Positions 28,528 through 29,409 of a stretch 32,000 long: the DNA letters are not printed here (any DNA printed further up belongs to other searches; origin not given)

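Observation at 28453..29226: V4R-like (4-vinyl-reductase-type) Cys-containing domain fused to ANTAR, an input domain not among the classical ANTAR partners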

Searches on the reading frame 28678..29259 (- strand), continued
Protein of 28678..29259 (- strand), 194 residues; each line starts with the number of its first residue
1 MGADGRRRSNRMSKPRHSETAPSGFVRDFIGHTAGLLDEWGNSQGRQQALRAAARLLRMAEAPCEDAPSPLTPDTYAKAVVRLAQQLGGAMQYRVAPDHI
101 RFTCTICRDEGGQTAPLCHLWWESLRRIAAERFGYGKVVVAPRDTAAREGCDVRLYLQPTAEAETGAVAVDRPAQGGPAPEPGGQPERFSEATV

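Call 61: find_encoding_contigs(protein=P0003, flank=8000, max_places=3)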
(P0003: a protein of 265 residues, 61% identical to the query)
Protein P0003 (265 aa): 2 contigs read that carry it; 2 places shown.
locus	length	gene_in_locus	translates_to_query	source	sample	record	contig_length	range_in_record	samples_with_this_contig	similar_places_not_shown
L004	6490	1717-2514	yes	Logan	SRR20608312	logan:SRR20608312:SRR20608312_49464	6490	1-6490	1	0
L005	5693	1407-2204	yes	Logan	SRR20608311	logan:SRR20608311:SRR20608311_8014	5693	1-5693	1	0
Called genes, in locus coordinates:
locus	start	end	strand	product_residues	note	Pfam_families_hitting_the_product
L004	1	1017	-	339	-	?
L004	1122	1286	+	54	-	-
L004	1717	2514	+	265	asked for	PF03861:ANTAR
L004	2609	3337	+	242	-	PF01590:GAF, PF13185:GAF_2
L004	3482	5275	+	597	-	PF01590:GAF, PF13185:GAF_2, PF13492:GAF_3 (weak), PF02518:HATPase_c, PF00072:Response_reg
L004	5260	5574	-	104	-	PF01312:Bac_export_2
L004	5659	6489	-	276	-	?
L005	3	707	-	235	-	?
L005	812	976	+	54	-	-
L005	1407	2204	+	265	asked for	PF03861:ANTAR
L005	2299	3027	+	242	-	PF01590:GAF, PF13185:GAF_2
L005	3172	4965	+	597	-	PF01590:GAF, PF13185:GAF_2, PF13492:GAF_3 (weak), PF02518:HATPase_c, PF00072:Response_reg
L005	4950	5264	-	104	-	PF01312:Bac_export_2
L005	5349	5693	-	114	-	?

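Call 62: find_encoding_contigs(protein=P0005, flank=8000, max_places=3)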
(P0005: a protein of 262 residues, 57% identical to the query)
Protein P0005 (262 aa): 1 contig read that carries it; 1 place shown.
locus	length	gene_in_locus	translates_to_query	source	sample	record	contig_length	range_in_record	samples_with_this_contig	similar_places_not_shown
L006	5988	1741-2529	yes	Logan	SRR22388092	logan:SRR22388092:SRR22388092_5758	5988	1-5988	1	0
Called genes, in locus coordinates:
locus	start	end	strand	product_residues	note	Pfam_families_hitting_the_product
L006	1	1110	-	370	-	?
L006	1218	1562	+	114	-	-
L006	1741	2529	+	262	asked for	PF03861:ANTAR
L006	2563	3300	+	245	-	PF01590:GAF, PF13185:GAF_2, PF13492:GAF_3 (faint)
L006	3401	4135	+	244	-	PF01590:GAF, PF13185:GAF_2, PF13492:GAF_3 (weak)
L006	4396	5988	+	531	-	?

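Call 87: find_encoding_contigs(protein=P0012, flank=6000, max_places=3)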
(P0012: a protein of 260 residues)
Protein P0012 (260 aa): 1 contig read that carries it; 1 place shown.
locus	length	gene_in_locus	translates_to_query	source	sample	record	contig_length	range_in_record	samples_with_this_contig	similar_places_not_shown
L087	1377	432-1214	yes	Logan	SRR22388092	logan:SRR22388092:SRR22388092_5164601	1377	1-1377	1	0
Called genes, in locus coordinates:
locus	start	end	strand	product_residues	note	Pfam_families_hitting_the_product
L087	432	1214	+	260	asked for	PF18546:MetOD1, PF03861:ANTAR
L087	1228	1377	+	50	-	?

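Call 88: find_encoding_contigs(protein=P0045, flank=6000, max_places=3)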
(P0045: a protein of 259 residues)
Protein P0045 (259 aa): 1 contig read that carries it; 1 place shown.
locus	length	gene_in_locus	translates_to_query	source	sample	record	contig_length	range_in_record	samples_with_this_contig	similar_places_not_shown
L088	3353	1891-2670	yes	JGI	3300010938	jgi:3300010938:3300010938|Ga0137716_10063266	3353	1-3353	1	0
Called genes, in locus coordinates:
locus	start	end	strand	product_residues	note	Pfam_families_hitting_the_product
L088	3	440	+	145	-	?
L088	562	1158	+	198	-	-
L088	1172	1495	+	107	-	PF01180:DHO_dh, PF03060:NMO (weak)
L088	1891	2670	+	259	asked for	PF18546:MetOD1, PF03861:ANTAR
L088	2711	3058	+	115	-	-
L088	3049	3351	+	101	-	?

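Call 92: search_protein_families(library=pfam, proteins=[L004:1-1017:-, L006:1-1110:-, L004:3482-5275:+, L002:1528-2265:+, L002:2428-3162:+, L088:2711-3058:+, L088:562-1158:+], max_evalue=0.01)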
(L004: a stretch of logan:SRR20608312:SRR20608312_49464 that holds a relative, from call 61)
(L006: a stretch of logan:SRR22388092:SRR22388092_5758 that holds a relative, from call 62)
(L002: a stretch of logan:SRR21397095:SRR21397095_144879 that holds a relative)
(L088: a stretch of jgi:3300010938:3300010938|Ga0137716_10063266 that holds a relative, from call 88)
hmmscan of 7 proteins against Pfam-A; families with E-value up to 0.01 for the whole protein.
L004:1-1017:- (339 aa): 5 families
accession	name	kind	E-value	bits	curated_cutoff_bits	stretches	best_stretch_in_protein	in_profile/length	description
PF12729.13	4HB_MCP_1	-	3.3e-29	102.2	27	1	6-186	1-181/181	Four helix bundle sensory module for signal transduction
PF00672.30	HAMP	-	1e-12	48.6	25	1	210-261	1-52/53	HAMP domain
PF02203.21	TarH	-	5.4e-10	39.9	25.2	1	4-165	2-167/177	Tar ligand binding domain homologue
PF09835.14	DUF2062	-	0.00034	21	27.4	0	8-34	110-136/147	Uncharacterized protein conserved in bacteria (DUF2062)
PF20155.4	TMP_3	-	0.0082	16.3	41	1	242-327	6-94/192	Tape measure protein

L006:1-1110:- (370 aa): 5 families
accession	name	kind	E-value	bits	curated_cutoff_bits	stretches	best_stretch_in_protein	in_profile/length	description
PF12729.13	4HB_MCP_1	-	7.5e-29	101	27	1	6-186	1-181/181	Four helix bundle sensory module for signal transduction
PF02203.21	TarH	-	4.5e-13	49.9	25.2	1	4-163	2-165/177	Tar ligand binding domain homologue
PF00672.30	HAMP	-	9e-12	45.6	25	1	210-261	1-52/53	HAMP domain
PF00015.26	MCPsignal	-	5.5e-07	30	34.6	1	325-370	2-47/172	Methyl-accepting chemotaxis protein (MCP) signalling domain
PF09835.14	DUF2062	-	0.003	18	27.4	0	182-216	105-138/147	Uncharacterized protein conserved in bacteria (DUF2062)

L004:3482-5275:+ (597 aa): 7 families
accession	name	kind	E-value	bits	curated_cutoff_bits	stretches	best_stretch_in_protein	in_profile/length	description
PF02518.31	HATPase_c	-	1.6e-24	86.9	26.4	1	341-448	3-108/111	Histidine kinase-, DNA gyrase B-, and HSP90-like ATPase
PF00072.30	Response_reg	-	3.8e-22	79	30.2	1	472-582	1-111/111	Response regulator receiver domain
PF13185.12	GAF_2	-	2.5e-20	73.5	28.6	1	49-183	6-135/136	GAF domain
PF01590.32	GAF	-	1.1e-15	58.7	22.4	1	49-183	4-133/133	GAF domain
PF13492.12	GAF_3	-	2.3e-08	35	27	1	49-185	4-129/129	GAF domain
PF00512.31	HisKA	-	3.2e-05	24.3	26.9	1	222-288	2-63/66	His Kinase A (phospho-acceptor) domain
PF06490.17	FleQ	-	0.0023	18.7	22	1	471-584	1-106/108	Flagellar regulatory protein FleQ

L002:1528-2265:+ (245 aa): 3 families
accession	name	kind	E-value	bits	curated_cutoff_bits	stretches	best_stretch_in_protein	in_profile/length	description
PF13185.12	GAF_2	-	7.9e-19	68.6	28.6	1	45-182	3-135/136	GAF domain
PF01590.32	GAF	-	1.6e-13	51.8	22.4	1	46-182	2-133/133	GAF domain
PF13492.12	GAF_3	-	0.00034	21.5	27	1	46-182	2-127/129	GAF domain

L002:2428-3162:+ (244 aa): 4 families
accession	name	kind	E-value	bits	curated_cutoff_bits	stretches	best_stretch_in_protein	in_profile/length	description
PF13185.12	GAF_2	-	1.2e-16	61.6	28.6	1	45-183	2-135/136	GAF domain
PF01590.32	GAF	-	2.1e-14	54.6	22.4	1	47-183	2-133/133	GAF domain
PF13492.12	GAF_3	-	6.5e-06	27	27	1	47-185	2-129/129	GAF domain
PF11382.13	MctB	-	0.0053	16.9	25.6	0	174-218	19-63/306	Copper transport outer membrane protein, MctB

L088:2711-3058:+ (115 aa): 1 family
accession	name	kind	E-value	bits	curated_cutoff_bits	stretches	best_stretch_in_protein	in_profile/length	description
PF25212.1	HVO_A0114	-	0.0017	18.5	27.6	0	32-71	37-77/84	HVO_A0114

L088:562-1158:+ (198 aa): 2 families
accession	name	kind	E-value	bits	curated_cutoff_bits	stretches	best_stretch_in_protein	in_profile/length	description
PF01180.27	DHO_dh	-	1e-47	163.2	27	1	11-186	3-179/291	Dihydroorotate dehydrogenase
PF01207.24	Dus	-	0.00026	20.6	20.4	1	99-171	52-129/311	Dihydrouridine synthase (Dus)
